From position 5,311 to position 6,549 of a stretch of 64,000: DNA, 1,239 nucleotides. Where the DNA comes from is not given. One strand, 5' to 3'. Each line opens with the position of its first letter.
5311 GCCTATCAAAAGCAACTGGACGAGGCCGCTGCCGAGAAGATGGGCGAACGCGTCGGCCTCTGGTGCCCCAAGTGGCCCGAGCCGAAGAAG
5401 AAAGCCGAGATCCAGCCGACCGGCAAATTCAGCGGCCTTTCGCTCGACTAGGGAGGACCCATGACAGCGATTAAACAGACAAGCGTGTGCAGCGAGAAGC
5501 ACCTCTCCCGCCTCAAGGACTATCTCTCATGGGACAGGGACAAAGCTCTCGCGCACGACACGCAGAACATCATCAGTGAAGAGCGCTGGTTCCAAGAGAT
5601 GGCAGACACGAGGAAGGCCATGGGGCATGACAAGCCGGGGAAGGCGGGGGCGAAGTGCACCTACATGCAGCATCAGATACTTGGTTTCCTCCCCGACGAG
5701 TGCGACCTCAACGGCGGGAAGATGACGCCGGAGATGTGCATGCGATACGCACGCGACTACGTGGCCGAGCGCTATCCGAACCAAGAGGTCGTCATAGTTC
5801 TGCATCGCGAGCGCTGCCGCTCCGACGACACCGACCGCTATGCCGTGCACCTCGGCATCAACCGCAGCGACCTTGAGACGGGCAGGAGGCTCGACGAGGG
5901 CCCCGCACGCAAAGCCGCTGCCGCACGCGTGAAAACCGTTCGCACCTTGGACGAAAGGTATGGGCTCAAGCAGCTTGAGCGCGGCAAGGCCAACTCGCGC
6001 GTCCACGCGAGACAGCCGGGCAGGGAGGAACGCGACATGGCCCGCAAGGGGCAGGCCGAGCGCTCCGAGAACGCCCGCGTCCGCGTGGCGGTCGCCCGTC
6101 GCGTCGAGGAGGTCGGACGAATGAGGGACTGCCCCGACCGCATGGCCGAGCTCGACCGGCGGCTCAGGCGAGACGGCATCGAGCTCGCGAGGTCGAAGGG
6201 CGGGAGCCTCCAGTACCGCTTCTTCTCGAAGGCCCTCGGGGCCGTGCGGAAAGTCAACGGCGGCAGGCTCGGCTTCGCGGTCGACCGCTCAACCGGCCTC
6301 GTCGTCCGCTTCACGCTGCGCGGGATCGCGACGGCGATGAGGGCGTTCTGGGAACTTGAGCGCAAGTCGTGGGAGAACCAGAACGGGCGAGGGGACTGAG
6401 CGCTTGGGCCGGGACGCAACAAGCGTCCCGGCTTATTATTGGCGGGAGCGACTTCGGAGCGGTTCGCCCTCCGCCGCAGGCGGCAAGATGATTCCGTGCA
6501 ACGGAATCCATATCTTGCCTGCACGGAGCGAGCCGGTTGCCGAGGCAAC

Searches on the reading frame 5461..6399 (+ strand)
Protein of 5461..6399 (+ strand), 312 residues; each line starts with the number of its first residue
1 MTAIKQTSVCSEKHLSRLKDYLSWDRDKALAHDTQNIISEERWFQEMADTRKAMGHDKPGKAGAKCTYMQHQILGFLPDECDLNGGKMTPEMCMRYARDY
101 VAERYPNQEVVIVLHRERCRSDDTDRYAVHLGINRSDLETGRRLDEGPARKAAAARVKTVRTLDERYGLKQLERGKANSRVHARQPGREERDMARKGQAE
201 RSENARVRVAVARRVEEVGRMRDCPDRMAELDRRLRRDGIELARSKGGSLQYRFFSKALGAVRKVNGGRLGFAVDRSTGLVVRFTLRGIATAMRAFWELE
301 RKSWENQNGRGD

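Call 5: search_protein_families(library=pfam, proteins=[window:5461-6399:+])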
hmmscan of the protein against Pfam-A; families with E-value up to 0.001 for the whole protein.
window:5461-6399:+ (312 aa): 1 family
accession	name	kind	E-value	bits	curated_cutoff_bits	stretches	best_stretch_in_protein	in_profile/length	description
PF03432.20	Relaxase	-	1.3e-06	29.2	24.6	1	28-169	11-132/132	MobA/VirD2-like, nuclease domain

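Call 12: find_related_loci(query=window:5461-6399:+, collection=genome_contigs, flank=8000)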
Query window:5461-6399:+ (312 aa) in genome_contigs; peptide patterns used: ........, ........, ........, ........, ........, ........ (x = any residue, [..] = any of these).
212 stretches matched a pattern; 138 encode a relative of the query (tblastn E <= 1e-3); the best 80 are kept; 80 distinct loci.
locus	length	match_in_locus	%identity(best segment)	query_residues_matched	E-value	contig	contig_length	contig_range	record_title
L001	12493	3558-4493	100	1-312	0e+0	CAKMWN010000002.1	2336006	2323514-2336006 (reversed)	MAG: uncultured Collinsella sp. isolate min17_bin47 genome assembly, contig: contig_942, whole genome shotgun sequence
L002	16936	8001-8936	100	1-312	0e+0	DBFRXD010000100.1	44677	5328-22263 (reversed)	MAG TPA_asm: Collinsella aerofaciens isolate MAG4111 contig100, whole genome shotgun sequence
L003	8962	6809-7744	100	1-312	0e+0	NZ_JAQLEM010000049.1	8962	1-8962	Collinsella aerofaciens strain D35st2_F2_D35t1_190705 NODE_49_length_8962_cov_25.4218, whole genome shotgun sequence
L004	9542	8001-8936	100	1-312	0e+0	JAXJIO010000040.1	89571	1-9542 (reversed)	MAG: Collinsella sp. isolate DOME_MAG_13129 13129_W0129_k141_235665, whole genome shotgun sequence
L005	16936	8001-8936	100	1-312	0e+0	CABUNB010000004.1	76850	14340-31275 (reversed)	MAG TPA_asm: uncultured Collinsella sp. isolate MGYG-HGUT-04156 genome assembly, contig: GUT_GENOME258001_4, whole genom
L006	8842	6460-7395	100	1-312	0e+0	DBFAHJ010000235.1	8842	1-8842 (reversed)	MAG TPA_asm: Collinsella aerofaciens isolate MAG3394 k141_68570, whole genome shotgun sequence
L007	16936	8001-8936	100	1-312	0e+0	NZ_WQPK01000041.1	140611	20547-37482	Collinsella aerofaciens strain MCC370 NODE_47_length_140531_cov_107.265831, whole genome shotgun sequence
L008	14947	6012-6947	99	1-312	0e+0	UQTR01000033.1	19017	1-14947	uncultured Collinsella sp. isolate UMGS633 genome assembly, contig: NODE_448_length_19017_cov_7.347959, whole genome sho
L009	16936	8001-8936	100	1-312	0e+0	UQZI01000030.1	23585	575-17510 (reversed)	uncultured Collinsella sp. isolate UMGS790 genome assembly, contig: NODE_1054_length_23585_cov_5.349554, whole genome sh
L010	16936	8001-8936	97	1-312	0e+0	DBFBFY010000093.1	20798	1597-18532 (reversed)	MAG TPA_asm: Collinsella sp. isolate MAG3955 k141_2845, whole genome shotgun sequence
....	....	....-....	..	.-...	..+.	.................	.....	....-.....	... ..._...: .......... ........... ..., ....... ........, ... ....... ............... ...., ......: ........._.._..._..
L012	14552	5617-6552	92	1-312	0e+0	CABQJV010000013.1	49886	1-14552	MAG TPA_asm: uncultured Collinsella sp. isolate MGYG-HGUT-00649 genome assembly, contig: GUT_GENOME020249_13, whole geno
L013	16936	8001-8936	92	1-312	0e+0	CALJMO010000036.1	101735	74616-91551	MAG TPA_asm: uncultured Collinsella sp. isolate SRR12395699_bin.79_CONCOCT_v1.1_MAG genome assembly, contig: ERZ1673722.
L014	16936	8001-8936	92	1-312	0e+0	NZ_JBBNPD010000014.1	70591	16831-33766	Collinsella sp. CLA-SR-H006 CLA-SR-H006_contig_14_length_70591, whole genome shotgun sequence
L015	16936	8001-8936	92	1-312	0e+0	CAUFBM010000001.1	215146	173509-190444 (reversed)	MAG TPA_asm: uncultured Collinsella sp. isolate ERR10149254_bin.9_MetaWRAP_v1.3_MAG genome assembly, contig: ERZ19086776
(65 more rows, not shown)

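Call 21: find_homologous_proteins(query=window:5461-6399:+, max_evalue=0.00001)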
Query window:5461-6399:+ (312 aa): 452 proteins with E <= 0.00001 among 4980 candidates; the best 120 are listed.
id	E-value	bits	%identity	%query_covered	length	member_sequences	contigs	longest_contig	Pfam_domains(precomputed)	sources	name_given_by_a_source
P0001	8.5e-204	693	99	100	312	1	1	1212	PF03432.21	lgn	-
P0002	1.1e-203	693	99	100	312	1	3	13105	PF03432.21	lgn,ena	-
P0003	1.4e-203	693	99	100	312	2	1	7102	PF03432.21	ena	-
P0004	1.6e-203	693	99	100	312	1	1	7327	PF03432.21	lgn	-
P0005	2.6e-203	692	99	100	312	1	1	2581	PF03432.21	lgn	-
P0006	3.1e-203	692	99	100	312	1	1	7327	PF03432.21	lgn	-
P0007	3.1e-203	692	99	100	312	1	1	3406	PF03432.21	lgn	-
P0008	3.1e-203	692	99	100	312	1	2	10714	PF03432.21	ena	-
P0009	3.7e-203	691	99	100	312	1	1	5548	PF03432.21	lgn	-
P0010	3.9e-203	691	99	100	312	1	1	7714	PF03432.21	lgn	-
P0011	4.8e-203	691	99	100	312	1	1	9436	PF03432.21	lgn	-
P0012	3.1e-201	685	99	100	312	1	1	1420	PF03432.21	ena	-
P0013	2.3e-198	676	97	100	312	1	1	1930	PF03432.21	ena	-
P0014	5.6e-191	651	93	100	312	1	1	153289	PF03432.21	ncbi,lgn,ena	-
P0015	1.2e-189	647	92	100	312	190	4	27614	PF03432.21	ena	-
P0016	1.3e-189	647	92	100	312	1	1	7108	PF03432.21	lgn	-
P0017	1.4e-189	647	92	100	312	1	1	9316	PF03432.21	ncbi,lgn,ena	-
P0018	2.5e-189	646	92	100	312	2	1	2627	PF03432.21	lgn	-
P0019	3.9e-189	645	92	100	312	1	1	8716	PF03432.21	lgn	-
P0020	4.6e-189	645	92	100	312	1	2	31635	PF03432.21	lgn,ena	-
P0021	5.6e-189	645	92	100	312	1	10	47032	PF03432.21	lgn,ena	-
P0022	6.0e-189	645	92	100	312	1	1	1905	PF03432.21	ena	-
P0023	6.6e-189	645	92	100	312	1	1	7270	PF03432.21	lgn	-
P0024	7.8e-189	644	92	100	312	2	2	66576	PF03432.21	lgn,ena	-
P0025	1.2e-188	644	92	100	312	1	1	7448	PF03432.21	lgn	-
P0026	1.3e-188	644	92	100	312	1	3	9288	PF03432.21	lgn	-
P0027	1.6e-188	643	92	100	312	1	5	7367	PF03432.21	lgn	-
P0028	2.9e-188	642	92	100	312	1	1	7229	PF03432.21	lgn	-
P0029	5.2e-188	642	92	100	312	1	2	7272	PF03432.21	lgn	-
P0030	5.6e-188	642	91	100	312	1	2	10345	PF03432.21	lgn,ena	-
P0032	7.5e-188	641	92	100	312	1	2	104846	PF03432.21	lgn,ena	-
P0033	9.2e-188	641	91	100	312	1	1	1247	PF03432.21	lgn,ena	-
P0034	9.3e-188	641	92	100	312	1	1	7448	PF03432.21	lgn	-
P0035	9.8e-188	641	92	100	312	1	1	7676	PF03432.21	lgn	-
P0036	1.3e-187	640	92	100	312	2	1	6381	PF03432.21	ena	-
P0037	1.6e-187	640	91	100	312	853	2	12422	PF03432.21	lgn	-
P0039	2.2e-187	640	92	100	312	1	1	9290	PF03432.21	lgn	-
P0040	3.3e-187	639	92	100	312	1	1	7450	PF03432.21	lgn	-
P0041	4.1e-187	639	92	100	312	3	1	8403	PF03432.21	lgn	-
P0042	4.2e-187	639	90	100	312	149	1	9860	PF03432.21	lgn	-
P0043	4.4e-187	639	92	100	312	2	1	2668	PF03432.21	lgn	-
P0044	7.4e-187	638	91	100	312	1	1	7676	PF03432.21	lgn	-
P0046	1.5e-186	637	91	100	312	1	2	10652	PF03432.21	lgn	-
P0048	1.1e-185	634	92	100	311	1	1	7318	PF03432.21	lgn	-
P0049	1.5e-185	634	89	100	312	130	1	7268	PF03432.21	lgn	-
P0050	1.7e-184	630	91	99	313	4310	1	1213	PF03432.21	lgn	-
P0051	1.3e-183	627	89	100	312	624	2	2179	PF03432.21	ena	-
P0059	1.3e-149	516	91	80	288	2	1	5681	PF03432.21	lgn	-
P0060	9.7e-147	506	74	96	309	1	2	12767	PF03432.21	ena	-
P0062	1.1e-145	503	74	96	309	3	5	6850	PF03432.21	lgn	-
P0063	6.7e-145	500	100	72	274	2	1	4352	PF03432.21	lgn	-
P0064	8.2e-145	500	76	96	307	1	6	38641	-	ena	-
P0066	1.4e-144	499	72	95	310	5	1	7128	PF03432.21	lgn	-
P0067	1.5e-143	496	74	96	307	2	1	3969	PF03432.21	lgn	-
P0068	1.5e-143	496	74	97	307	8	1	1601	PF03432.21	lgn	-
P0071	8.2e-143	493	74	96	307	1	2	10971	PF03432.21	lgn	-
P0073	1.2e-142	493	73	95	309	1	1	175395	-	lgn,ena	-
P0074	1.4e-142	493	75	96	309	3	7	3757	PF03432.21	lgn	-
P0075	5.7e-142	491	73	96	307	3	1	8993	PF03432.21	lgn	-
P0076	7.3e-141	487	72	97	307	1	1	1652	PF03432.21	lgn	-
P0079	5.9e-140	484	70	99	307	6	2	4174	PF03432.21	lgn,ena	-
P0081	3.8e-139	481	74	95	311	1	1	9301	PF03432.21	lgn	-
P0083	1.6e-137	476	92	72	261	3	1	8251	PF03432.21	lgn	-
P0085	3.7e-137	475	70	96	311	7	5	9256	PF03432.21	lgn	-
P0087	7.6e-137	474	70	95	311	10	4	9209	PF03432.21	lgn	-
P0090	2.3e-136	472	70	98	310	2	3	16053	PF03432.21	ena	-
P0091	4.0e-136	471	66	99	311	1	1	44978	PF03432.21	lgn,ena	-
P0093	1.6e-135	469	66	99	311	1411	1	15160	PF03432.21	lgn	-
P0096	1.4e-134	466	69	98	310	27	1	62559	-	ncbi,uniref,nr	ncbi:relaxase/mobilization nuclease domain-containing protein [Paratractidigestivibacter sp.]|uniref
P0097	1.4e-134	466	67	97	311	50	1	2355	PF03432.21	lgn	-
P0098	3.3e-134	465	70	99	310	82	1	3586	PF03432.21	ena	-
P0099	3.9e-134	465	69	96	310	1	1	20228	PF03432.21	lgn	-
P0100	4.1e-134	465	69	96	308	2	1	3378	PF03432.21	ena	-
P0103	6.4e-133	461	67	96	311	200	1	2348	PF03432.21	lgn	-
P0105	6.0e-131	454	67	96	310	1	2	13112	PF03432.21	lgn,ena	-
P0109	8.4e-130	451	68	96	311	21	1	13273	PF03432.21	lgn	-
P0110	1.1e-129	450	67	96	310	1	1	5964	PF03432.21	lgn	-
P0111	5.7e-129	448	66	98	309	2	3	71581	-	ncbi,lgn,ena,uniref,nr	ncbi:relaxase/mobilization nuclease domain-containing protein [uncultured Enorma sp.]|uniref:relaxas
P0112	1.9e-128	446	66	95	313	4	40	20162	PF03432.21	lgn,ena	-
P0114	2.4e-126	439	66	98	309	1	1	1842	PF03432.21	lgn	-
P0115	4.9e-125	435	66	96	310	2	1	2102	PF03432.21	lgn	-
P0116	7.0e-125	434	66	96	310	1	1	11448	PF03432.21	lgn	-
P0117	8.7e-124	431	65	96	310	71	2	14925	PF03432.21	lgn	-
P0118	4.6e-123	428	65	96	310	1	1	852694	PF03432.21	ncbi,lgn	-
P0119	5.9e-123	428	92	65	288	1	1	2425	PF03432.21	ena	-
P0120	1.3e-122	427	65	96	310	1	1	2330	PF03432.21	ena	-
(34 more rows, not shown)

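Call 22: find_encoding_contigs(protein=P0073, flank=5000, max_places=1)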
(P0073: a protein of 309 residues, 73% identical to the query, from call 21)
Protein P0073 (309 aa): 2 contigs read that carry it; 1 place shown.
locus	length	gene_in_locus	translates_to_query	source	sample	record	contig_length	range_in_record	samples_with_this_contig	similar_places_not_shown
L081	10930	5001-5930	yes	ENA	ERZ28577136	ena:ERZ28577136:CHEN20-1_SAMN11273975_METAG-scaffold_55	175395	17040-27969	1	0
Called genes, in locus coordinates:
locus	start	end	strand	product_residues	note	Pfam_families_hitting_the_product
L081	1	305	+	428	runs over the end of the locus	PF00589:Phage_integrase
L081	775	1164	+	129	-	-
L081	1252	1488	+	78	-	-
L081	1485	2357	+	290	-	PF03796:DnaB_C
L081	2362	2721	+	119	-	PF21983:NikA-like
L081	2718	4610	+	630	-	PF02534:T4SS-DNA_transf, PF10412:TrwB_AAD_bind, PF12696:TraG-D_C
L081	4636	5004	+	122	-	-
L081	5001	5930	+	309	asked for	-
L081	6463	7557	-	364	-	PF03235:GmrSD_N, PF01844:HNH, PF14279:HNH_5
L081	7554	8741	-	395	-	-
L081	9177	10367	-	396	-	PF04463:2-thiour_desulf, PF01048:PNP_UDP_1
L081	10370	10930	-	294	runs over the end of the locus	-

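Call 23: find_encoding_contigs(protein=P0096, flank=5000, max_places=1)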
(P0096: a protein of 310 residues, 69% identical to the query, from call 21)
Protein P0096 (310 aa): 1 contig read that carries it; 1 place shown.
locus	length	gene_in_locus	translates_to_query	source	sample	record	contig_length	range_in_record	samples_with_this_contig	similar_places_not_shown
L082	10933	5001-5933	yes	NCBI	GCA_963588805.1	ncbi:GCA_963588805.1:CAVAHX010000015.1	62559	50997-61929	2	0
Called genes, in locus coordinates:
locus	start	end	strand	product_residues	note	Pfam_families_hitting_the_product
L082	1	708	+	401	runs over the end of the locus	PF13173:AAA_14, PF13635:DUF4143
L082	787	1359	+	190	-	-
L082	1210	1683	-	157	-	-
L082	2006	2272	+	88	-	-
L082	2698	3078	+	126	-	PF21983:NikA-like, PF05713:MobC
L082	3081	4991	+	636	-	PF02534:T4SS-DNA_transf, PF10412:TrwB_AAD_bind, PF12696:TraG-D_C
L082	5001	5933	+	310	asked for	-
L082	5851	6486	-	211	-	-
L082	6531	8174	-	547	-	-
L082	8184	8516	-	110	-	-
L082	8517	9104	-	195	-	PF12728:HTH_17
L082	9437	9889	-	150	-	-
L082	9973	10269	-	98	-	PF11171:DUF2958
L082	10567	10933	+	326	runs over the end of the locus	PF13495:Phage_int_SAM_4, PF00589:Phage_integrase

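Call 24: find_encoding_contigs(protein=P0111, flank=5000, max_places=1)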
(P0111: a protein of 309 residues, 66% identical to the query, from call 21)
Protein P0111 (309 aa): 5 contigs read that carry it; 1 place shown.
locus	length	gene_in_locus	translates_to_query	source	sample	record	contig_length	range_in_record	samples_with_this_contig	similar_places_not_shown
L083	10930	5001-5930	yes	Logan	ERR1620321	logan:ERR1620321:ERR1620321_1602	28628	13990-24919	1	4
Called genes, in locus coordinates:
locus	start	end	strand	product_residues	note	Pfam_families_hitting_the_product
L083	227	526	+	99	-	-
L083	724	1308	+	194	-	PF13240:Zn_Ribbon_1, PF13248:Zn_ribbon_3 (weak)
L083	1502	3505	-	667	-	PF01336:tRNA_anti-codon, PF00152:tRNA-synt_2, PF01409:tRNA-synt_2d (faint), PF01588:tRNA_bind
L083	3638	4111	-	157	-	PF03449:GreA_GreB_N, PF01272:GreA_GreB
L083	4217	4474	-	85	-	PF02416:TatA_B_E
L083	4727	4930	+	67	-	-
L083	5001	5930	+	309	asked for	-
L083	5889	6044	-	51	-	-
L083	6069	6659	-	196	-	-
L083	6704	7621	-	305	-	PF16280:DUF4928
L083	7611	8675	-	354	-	PF00145:DNA_methylase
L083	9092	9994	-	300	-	PF00288:GHMP_kinases_N, PF08544:GHMP_kinases_C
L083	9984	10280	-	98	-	PF06257:VEG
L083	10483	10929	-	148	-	PF02580:Tyr_Deacylase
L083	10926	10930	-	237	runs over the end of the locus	PF01725:Ham1p_like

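Call 25: find_encoding_contigs(protein=P0118, flank=5000, max_places=1)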
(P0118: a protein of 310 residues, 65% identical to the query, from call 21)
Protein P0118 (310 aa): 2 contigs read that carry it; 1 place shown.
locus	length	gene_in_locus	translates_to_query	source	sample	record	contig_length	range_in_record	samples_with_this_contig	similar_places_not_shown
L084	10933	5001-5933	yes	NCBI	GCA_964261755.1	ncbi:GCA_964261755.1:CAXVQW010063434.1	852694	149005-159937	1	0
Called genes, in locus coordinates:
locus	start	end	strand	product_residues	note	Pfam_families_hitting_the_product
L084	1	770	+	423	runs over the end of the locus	PF00589:Phage_integrase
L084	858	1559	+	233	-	-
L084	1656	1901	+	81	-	-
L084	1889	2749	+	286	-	PF13481:AAA_25 (faint), PF03796:DnaB_C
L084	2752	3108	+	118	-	PF21983:NikA-like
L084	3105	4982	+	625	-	PF02534:T4SS-DNA_transf, PF10412:TrwB_AAD_bind, PF12696:TraG-D_C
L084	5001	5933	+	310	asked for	PF03432:Relaxase (weak)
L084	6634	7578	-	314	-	PF14338:Mrr_N, PF04471:Mrr_cat, PF22722:NA-iREase1, PF13156:Mrr_cat_2 (weak)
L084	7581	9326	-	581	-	PF20473:MmeI_Mtase, PF07669:Eco57I (weak), PF20466:MmeI_TRD, PF20467:MmeI_C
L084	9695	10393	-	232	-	PF20464:MmeI_N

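Call 29: find_encoding_contigs(protein=P0064, flank=3000, max_places=1)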
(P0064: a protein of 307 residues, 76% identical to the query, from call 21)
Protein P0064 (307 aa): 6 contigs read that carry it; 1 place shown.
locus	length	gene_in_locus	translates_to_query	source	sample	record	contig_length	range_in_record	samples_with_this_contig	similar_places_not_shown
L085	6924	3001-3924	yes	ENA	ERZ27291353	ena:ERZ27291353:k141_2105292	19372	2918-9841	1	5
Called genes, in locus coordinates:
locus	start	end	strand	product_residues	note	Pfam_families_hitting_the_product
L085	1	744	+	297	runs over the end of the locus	PF13481:AAA_25 (weak), PF03796:DnaB_C, PF06745:ATPase (weak), PF13191:AAA_16 (weak)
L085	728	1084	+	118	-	PF21983:NikA-like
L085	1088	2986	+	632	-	PF02534:T4SS-DNA_transf, PF10412:TrwB_AAD_bind (weak), PF12696:TraG-D_C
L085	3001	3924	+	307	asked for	-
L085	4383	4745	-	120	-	-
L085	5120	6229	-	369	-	PF03235:GmrSD_N, PF01844:HNH, PF14279:HNH_5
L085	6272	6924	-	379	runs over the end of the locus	PF13651:EcoRI_methylase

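Call 30: find_encoding_contigs(protein=P0091, flank=3000, max_places=1)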
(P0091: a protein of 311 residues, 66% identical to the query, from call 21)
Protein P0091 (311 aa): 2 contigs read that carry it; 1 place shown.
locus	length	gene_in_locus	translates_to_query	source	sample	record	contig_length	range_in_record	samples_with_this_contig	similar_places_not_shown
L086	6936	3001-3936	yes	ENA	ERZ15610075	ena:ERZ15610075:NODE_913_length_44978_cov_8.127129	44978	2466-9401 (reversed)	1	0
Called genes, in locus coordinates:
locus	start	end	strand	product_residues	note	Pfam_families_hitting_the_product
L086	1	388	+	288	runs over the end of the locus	PF03796:DnaB_C, PF13604:AAA_30 (faint)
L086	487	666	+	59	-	-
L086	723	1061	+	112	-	PF21983:NikA-like, PF05713:MobC (faint)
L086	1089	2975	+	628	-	PF02534:T4SS-DNA_transf, PF10412:TrwB_AAD_bind (weak), PF12696:TraG-D_C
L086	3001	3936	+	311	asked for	PF03432:Relaxase (weak)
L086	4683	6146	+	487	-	PF00753:Lactamase_B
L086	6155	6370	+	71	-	PF11213:DUF3006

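Call 31: find_encoding_contigs(protein=P0112, flank=3000, max_places=2)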
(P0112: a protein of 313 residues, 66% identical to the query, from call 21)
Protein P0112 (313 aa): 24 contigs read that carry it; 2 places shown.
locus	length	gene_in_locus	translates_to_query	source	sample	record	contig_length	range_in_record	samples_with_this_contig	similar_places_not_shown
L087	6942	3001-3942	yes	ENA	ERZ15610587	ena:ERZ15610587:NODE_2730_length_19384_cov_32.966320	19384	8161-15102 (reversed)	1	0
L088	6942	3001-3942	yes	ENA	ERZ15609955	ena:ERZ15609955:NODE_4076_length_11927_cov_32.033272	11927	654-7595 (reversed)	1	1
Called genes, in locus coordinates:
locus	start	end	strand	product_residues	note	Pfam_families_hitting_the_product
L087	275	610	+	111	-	PF21983:NikA-like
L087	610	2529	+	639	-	PF02534:T4SS-DNA_transf, PF10412:TrwB_AAD_bind, PF12696:TraG-D_C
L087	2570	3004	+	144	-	-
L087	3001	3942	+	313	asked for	PF03432:Relaxase (faint)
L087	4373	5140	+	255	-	-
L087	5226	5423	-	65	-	-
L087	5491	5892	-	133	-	-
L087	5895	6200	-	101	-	-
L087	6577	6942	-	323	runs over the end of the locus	PF28530:DUF8426, PF04471:Mrr_cat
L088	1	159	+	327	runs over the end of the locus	PF13481:AAA_25, PF03796:DnaB_C (faint)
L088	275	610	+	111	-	PF21983:NikA-like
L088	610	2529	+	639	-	PF02534:T4SS-DNA_transf, PF10412:TrwB_AAD_bind, PF12696:TraG-D_C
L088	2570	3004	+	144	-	-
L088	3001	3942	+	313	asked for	PF03432:Relaxase (faint)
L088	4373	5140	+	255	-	-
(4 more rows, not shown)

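Call 32: search_solved_structures(query=window:5461-6399:+, max_evalue=1)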
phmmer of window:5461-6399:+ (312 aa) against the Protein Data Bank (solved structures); distinct sequences matched with E-value up to 1: 0.

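Call 38: search_protein_families(library=ncbifam, proteins=[window:5461-6399:+], max_evalue=0.01)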
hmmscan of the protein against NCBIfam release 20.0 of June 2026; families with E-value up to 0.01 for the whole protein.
window:5461-6399:+ (312 aa): 1 family
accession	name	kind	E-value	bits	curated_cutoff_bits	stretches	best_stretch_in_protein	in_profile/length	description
NF041450.1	MobP1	subfamily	0.0034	16.8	200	1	13-145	61-181/321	MobP1 family relaxase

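Call 81: search_solved_structures(query=A5, max_evalue=10, show_alignments=1)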
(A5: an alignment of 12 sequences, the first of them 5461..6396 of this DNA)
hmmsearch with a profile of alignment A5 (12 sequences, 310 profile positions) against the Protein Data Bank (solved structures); distinct sequences matched with E-value up to 10: 0.

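Call 87: predict_structure(alignment_id=A5)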
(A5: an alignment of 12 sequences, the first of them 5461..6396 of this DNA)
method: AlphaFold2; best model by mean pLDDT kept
length: 312 residues; sequences in the alignment: 12
mean_pLDDT: 63.2   pTM: 0.50
mean pLDDT of the five models: 63.2, 62.4, 59.0, 57.2, 54.8
residues with pLDDT >= 90: 0; 70-90: 128; 50-70: 115; < 50: 69
segments of 3 or more residues with pLDDT < 50: 1-4, 6-9, 21-24, 34-40, 171-187, 268-288, 309-312
pLDDT, mean of each block of 10 residues (from residue 1): 46 55 49 44 60 67 58 69 61 84 83 67 68 74 71 77 77 35 40 55 72 75 79 87 72 78 65 38 45 59 55 37
secondary structure, 60 per line:
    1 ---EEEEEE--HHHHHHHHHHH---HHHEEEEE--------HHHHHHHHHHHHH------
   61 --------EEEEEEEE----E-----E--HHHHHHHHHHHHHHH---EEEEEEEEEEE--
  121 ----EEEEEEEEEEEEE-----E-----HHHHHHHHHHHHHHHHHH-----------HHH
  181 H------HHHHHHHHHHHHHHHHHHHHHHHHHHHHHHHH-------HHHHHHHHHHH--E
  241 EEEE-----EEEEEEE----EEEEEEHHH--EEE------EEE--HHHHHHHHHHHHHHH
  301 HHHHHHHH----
elements in order: E4-9 H12-22 E29-33 H42-54 E69-76 H90-104 E108-118 E125-137 H149-166 H178-181 H188-219 H227-237 E240-244 E250-256 E261-266 E272-274 E281-283 H286-308

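Call 89: fold_search(model_id=the predicted structure, library=pdb)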
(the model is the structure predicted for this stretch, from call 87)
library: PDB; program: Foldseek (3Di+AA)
matches with E <= 10: 716; with E <= 0.001: 0
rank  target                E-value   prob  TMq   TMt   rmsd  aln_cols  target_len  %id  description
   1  2ns6                  1.8e-02  0.99  0.30  0.45   6.1       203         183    9  Crystal Structure of the Minimal Relaxase Domain of MobA from Plasmid R1162 (released 2007-02-06)
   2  1qx0_A                2.6e-02  0.60  0.24  0.26  20.7       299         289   10  CONJUGATIVE RELAXASE TRWC IN COMPLEX WITH ORIT DNA. METAL-BOUND STRUCTURE (released 2003-11-25)
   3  1osb_C                3.3e-02  0.75  0.27  0.29  20.6       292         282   10  Conjugative Relaxase TrwC in complex with OriT Dna. Metal-free structure. (released 2003-11-25)
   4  8h0h_A                3.5e-02  0.08  0.08  0.15  17.5       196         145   10  Hypotethical protein from Mycobacterium tuberculsosis (released 2023-09-06)
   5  2cdm_A                3.9e-02  0.60  0.26  0.28  22.5       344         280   10  The structure of TrwC complexed with a 27-mer DNA comprising the recognition hairpin and the cleavage site (released 2006-07-31)
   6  1zm5_A                4.3e-02  0.57  0.26  0.28  20.2       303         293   11  Conjugative Relaxase TRWC in complex with ORIT dna, cooper-bound structure (released 2006-04-25)
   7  4ht4_A                5.4e-02  0.92  0.30  0.44   7.3       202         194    9  Molecular Basis of Vancomycin Resistance Transfer in Staphylococcus aureus (released 2013-01-30)
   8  1s6m_A                5.7e-02  0.54  0.26  0.27  21.0       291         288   10  Conjugative Relaxase Trwc In Complex With Orit DNA. Metal-Bound Structure (released 2005-06-14)
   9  1osb_A                6.4e-02  0.54  0.26  0.28  20.6       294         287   10  Conjugative Relaxase TrwC in complex with OriT Dna. Metal-free structure. (released 2003-11-25)
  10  4pcb_A                6.8e-02  0.54  0.26  0.28  21.1       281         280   12  Conjugative Relaxase TrwC in complex with mutant OriT Dna (released 2014-09-17)
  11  7wa9                  8.5e-02  0.12  0.12  0.21  16.2       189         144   10  Crystal structure of MSMEG_5634 from Mycobacterium smegmatis (released 2022-10-19)
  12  8a1c_A                8.9e-02  0.97  0.35  0.36   5.9       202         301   10  TraI trans-esterase domain from pKM101 (DNA bound) (released 2022-07-13)
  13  1omh_A                9.5e-02  0.69  0.29  0.31   7.7       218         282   12  Conjugative Relaxase TrwC in complex with OriT Dna. Metal-free structure. (released 2003-11-25)
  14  8a1b                  1.1e-01  0.51  0.31  0.32  22.0       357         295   10  TraI trans-esterase domain from pKM101 (apo) (released 2022-07-13)
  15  3l6t_A                1.2e-01  0.84  0.31  0.40   6.8       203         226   10  Crystal Structure of an N-terminal Mutant of the Plasmid pCU1 TraI Relaxase Domain (released 2010-05-19)
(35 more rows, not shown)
